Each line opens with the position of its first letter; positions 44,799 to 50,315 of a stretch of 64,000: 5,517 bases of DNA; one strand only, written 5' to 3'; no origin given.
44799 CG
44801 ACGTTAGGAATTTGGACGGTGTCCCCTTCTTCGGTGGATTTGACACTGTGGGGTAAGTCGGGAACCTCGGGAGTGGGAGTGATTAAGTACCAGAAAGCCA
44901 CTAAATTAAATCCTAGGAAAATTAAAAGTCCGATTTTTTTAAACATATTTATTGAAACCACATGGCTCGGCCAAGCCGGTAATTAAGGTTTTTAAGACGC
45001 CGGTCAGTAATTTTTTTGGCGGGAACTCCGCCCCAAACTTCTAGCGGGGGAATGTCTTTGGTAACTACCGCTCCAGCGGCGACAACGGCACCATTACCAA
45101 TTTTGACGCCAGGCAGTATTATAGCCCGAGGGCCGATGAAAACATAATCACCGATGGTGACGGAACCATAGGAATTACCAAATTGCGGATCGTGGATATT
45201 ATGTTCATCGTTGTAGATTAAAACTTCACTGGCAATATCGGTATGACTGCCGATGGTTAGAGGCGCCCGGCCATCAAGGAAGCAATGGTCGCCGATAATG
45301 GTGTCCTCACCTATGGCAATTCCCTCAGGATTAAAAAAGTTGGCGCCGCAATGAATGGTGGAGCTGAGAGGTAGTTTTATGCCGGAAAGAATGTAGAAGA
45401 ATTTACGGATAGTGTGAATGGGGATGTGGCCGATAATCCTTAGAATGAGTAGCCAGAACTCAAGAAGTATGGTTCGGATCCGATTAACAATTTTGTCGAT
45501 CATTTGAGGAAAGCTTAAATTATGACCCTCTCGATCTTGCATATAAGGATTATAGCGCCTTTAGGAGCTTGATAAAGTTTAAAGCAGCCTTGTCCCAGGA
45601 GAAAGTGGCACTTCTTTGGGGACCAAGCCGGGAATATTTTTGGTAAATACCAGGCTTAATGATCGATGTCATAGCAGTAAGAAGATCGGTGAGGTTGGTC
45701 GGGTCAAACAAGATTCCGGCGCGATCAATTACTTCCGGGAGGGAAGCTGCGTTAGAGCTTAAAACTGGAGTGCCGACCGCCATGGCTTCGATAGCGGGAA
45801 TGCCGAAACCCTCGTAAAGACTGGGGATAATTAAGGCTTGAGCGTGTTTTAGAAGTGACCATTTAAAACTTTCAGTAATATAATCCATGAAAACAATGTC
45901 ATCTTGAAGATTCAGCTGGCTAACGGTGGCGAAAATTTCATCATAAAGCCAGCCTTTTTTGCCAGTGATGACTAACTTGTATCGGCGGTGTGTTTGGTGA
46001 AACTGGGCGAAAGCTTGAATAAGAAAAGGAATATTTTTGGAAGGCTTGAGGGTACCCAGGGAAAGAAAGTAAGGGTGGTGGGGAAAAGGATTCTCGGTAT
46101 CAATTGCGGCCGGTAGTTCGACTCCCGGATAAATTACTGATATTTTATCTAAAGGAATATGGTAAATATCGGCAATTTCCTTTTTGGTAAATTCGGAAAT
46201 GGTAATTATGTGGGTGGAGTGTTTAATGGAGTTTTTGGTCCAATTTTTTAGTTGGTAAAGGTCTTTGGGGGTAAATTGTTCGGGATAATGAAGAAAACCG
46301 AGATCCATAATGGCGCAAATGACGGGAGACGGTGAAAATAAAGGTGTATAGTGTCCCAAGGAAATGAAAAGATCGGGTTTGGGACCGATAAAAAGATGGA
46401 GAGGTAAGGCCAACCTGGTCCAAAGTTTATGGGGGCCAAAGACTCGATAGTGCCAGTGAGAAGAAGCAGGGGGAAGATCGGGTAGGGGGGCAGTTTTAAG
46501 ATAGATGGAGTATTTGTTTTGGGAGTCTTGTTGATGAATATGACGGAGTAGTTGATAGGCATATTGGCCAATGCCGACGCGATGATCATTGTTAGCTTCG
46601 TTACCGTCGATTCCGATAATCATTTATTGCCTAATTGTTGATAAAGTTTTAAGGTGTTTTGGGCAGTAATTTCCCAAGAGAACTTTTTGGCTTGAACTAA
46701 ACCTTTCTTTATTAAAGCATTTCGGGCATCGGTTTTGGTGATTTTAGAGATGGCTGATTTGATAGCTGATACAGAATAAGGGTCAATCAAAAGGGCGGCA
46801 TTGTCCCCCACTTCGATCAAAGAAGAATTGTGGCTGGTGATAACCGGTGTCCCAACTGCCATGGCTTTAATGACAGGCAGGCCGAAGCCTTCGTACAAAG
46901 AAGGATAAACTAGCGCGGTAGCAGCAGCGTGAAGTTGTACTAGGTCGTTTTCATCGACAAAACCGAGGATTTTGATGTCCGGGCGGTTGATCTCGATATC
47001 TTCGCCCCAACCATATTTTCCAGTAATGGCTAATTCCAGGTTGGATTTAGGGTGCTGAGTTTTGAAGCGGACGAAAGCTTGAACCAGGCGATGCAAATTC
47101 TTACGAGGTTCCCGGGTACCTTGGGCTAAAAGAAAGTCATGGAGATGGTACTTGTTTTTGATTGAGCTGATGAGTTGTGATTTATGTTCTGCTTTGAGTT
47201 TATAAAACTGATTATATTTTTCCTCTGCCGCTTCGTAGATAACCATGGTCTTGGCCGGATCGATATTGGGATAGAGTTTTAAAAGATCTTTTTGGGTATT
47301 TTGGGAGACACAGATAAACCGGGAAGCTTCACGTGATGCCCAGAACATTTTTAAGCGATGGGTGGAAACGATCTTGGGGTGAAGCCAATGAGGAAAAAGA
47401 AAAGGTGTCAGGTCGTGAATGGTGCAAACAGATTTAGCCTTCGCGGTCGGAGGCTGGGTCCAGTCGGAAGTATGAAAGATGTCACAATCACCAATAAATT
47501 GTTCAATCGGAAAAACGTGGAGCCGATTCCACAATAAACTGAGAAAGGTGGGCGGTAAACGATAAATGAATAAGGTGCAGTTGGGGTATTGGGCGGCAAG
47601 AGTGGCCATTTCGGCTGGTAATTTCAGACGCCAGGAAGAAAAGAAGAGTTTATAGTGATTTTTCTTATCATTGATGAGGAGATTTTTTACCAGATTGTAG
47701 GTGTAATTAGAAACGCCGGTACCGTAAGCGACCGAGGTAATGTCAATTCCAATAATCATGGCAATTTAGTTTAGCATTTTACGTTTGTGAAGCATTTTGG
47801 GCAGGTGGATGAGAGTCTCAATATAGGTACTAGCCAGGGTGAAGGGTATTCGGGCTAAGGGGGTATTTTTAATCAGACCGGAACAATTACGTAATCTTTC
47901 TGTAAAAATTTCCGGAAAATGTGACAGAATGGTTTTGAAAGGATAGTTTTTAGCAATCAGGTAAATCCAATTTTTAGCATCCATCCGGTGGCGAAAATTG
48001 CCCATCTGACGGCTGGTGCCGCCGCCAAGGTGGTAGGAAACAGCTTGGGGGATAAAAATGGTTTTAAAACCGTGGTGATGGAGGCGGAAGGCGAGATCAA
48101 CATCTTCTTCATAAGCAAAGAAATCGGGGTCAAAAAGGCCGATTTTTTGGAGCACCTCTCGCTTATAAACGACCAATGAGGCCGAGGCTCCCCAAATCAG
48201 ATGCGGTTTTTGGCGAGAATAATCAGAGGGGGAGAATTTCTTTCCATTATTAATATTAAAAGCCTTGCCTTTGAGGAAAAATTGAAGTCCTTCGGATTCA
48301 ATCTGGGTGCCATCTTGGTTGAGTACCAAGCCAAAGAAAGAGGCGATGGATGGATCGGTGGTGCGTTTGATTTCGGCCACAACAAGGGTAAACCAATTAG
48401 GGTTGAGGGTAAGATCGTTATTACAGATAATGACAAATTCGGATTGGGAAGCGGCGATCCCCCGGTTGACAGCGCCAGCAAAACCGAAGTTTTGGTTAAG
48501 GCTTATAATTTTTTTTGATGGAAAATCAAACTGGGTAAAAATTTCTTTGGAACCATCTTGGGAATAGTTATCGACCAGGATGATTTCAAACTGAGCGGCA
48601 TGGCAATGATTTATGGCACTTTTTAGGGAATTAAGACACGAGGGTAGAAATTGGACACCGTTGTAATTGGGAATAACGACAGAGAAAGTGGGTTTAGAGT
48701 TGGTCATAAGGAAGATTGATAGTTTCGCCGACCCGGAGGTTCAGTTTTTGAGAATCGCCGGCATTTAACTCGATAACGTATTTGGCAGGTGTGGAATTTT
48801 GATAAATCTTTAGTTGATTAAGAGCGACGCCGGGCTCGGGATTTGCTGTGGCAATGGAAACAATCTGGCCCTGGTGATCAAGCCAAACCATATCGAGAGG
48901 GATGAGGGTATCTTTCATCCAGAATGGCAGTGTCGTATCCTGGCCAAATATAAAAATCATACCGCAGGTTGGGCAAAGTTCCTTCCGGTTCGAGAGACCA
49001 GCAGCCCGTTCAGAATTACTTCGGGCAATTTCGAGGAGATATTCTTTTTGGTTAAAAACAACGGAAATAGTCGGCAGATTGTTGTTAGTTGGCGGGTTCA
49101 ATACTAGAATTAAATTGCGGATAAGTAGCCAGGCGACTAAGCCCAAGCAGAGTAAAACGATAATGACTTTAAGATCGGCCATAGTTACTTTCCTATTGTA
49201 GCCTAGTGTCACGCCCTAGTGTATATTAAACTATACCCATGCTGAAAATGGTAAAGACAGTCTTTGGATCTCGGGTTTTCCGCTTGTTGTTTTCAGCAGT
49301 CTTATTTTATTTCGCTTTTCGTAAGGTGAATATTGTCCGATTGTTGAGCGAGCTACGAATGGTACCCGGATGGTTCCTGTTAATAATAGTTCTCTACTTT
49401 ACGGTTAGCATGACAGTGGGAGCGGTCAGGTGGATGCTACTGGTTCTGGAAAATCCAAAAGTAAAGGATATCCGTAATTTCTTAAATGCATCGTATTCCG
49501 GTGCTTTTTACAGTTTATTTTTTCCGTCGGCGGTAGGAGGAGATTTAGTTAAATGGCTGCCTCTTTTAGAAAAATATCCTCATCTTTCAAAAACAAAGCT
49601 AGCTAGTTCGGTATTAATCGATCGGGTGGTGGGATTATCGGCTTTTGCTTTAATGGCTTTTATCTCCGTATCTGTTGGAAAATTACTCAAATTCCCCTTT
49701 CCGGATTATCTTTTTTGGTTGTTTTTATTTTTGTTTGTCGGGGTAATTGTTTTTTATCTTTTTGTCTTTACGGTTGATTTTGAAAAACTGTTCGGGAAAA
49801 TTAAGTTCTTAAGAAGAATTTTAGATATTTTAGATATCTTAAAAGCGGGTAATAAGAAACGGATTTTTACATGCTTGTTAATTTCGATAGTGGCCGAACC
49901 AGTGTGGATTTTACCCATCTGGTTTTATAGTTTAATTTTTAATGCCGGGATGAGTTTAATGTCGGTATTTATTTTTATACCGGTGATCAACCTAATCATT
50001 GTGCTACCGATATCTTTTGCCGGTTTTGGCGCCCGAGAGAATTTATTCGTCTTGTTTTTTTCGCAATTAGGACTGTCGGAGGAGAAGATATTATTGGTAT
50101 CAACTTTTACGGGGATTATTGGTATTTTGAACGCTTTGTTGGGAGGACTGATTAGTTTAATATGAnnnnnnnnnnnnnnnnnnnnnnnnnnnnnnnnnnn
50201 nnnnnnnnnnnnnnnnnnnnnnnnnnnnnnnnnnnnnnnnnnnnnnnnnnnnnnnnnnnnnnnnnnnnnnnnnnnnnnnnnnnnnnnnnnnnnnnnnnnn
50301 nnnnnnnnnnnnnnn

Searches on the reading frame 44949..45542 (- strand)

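Call 44: search_protein_families(library=pfam, proteins=[window:44949-45542:-], max_evalue=0.001)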
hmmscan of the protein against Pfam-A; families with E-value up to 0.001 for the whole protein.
window:44949-45542:- (197 aa): 2 families
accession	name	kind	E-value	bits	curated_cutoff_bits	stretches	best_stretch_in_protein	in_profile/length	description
PF00132.30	Hexapep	-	7.9e-15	54.3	27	1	128-162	2-36/36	Bacterial transferase hexapeptide (six repeats)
PF14602.12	Hexapep_2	-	1.2e-10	41.3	27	1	128-162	2-34/34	Hexapeptide repeat of succinyl-transferase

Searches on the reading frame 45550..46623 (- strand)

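Call 44: search_protein_families(library=pfam, proteins=[window:45550-46623:-], max_evalue=0.001)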
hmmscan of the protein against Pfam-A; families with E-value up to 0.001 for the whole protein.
window:45550-46623:- (357 aa): 4 families
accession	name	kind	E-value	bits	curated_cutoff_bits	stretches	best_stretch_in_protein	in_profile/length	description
PF00534.26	Glycos_transf_1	-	1.7e-29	103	26.4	1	182-325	14-159/172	Glycosyl transferases group 1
PF13692.12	Glyco_trans_1_4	-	1e-24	87.9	27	1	184-322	2-140/142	Glycosyl transferases group 1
PF20706.3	GT4-conflict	-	1.2e-11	44.7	26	1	160-301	173-322/385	Family 4 Glycosyltransferase in conflict systems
PF13439.12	Glyco_transf_4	-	9.2e-09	36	28.5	1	17-170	3-168/170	Glycosyltransferase Family 4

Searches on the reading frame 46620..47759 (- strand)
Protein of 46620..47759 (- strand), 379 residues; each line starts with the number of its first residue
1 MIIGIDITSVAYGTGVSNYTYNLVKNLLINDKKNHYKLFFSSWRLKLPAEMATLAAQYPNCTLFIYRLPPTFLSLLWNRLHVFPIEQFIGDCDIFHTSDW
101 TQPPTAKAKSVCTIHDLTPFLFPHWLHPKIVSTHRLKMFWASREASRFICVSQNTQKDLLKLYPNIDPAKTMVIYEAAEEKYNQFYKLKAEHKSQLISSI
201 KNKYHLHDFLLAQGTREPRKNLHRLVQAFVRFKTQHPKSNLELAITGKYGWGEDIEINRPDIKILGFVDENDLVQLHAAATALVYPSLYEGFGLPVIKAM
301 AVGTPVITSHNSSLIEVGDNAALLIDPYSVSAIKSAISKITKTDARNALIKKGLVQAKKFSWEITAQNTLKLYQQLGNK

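Call 44: search_protein_families(library=pfam, proteins=[window:46620-47759:-], max_evalue=0.001)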
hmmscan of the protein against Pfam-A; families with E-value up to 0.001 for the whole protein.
window:46620-47759:- (379 aa): 4 families
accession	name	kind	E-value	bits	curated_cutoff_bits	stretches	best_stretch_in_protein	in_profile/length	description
PF00534.26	Glycos_transf_1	-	2.5e-22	79.7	26.4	1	206-352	14-168/172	Glycosyl transferases group 1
PF13692.12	Glyco_trans_1_4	-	1e-19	71.6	27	1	215-340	9-139/142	Glycosyl transferases group 1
PF13439.12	Glyco_transf_4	-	6.8e-13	49.4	28.5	1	15-175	3-163/170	Glycosyltransferase Family 4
PF20706.3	GT4-conflict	-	1.2e-06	28.3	26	1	269-316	271-318/385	Family 4 Glycosyltransferase in conflict systems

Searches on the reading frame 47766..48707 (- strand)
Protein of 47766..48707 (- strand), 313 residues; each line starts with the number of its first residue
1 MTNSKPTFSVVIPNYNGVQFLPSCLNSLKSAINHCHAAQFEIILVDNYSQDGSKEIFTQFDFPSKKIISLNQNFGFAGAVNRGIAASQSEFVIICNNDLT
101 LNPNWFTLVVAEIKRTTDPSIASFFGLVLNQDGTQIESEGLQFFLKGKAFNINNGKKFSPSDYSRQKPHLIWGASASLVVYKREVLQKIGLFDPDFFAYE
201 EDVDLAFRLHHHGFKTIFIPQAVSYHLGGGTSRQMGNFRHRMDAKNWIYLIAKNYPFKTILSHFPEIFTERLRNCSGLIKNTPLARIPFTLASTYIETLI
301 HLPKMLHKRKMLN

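Call 44: search_protein_families(library=pfam, proteins=[window:47766-48707:-], max_evalue=0.001)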
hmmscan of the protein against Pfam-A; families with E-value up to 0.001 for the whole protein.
window:47766-48707:- (313 aa): 4 families
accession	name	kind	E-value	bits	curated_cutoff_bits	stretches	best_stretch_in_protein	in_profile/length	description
PF00535.33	Glycos_transf_2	-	5.4e-26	91.9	23.3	1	9-189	1-167/168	Glycosyl transferase family 2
PF13641.12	Glyco_tranf_2_3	-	1.4e-12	48.5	27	1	6-229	1-214/230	Glycosyltransferase like family 2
PF13632.12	Glyco_trans_2_3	-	5.5e-08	33.3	27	1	157-260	58-151/198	Glycosyl transferase family group 2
PF10111.15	Glyco_tranf_2_2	-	9.5e-07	29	27.3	1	33-240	23-230/276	Glycosyltransferase like family 2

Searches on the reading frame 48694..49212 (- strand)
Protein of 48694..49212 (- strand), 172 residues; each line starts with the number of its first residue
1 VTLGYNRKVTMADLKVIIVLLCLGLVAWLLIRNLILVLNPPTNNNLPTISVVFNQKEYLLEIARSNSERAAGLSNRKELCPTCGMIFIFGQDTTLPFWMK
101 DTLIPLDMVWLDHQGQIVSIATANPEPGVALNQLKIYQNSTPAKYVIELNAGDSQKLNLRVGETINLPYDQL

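Call 44: search_protein_families(library=pfam, proteins=[window:48694-49212:-], max_evalue=0.001)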
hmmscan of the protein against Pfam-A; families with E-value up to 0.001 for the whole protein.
window:48694-49212:- (172 aa): 1 family
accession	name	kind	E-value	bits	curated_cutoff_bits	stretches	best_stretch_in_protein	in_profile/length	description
PF02643.20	DUF192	-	6.2e-27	94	27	1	60-166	3-95/96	Uncharacterized ACR, COG1430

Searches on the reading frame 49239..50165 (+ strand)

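Call 44: search_protein_families(library=pfam, proteins=[window:49239-50165:+], max_evalue=0.001)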
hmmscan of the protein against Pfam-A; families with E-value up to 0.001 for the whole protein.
window:49239-50165:+ (308 aa): 1 family
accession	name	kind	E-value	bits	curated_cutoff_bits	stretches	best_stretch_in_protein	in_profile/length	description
PF03706.18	LPG_synthase_TM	-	1.8e-31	110.2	33.4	1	13-302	2-302/302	Lysylphosphatidylglycerol synthase TM region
